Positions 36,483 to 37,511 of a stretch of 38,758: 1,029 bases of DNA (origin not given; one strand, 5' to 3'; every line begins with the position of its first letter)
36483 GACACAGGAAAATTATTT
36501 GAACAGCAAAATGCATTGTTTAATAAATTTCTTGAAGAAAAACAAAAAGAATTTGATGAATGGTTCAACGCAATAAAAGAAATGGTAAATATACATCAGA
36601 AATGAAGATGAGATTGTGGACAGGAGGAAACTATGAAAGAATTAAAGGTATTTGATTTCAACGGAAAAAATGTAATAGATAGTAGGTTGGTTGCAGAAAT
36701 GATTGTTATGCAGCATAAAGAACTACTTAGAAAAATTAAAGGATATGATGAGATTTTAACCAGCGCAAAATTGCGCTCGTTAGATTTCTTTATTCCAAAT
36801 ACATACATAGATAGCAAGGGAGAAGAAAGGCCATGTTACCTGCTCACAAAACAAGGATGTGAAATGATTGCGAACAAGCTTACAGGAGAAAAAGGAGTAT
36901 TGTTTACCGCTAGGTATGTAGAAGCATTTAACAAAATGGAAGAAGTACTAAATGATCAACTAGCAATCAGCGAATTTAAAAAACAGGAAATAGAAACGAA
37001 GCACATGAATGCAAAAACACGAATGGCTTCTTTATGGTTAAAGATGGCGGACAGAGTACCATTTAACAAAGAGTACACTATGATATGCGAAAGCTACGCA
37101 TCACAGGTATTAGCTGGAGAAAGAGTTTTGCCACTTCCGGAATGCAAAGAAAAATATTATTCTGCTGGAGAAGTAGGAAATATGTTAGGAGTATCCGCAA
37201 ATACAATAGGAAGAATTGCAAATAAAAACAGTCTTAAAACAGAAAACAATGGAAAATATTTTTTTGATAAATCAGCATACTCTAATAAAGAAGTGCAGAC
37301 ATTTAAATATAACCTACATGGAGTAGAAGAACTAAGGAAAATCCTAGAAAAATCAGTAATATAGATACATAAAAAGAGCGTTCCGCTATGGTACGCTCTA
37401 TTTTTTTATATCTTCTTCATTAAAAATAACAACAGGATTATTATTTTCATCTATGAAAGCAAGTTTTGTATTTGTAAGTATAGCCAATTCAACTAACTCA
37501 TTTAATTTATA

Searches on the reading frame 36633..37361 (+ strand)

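Call 58: search_protein_families(library=pfam, proteins=[window:36633-37361:+], max_evalue=0.0001)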
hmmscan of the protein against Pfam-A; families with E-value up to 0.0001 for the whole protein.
window:36633-37361:+ (243 aa): 1 family
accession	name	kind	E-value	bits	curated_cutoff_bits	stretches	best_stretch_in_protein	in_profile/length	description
PF09669.15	Phage_pRha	-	1.1e-24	87.2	29.9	1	15-104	1-91/91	Phage regulatory protein Rha (Phage_pRha)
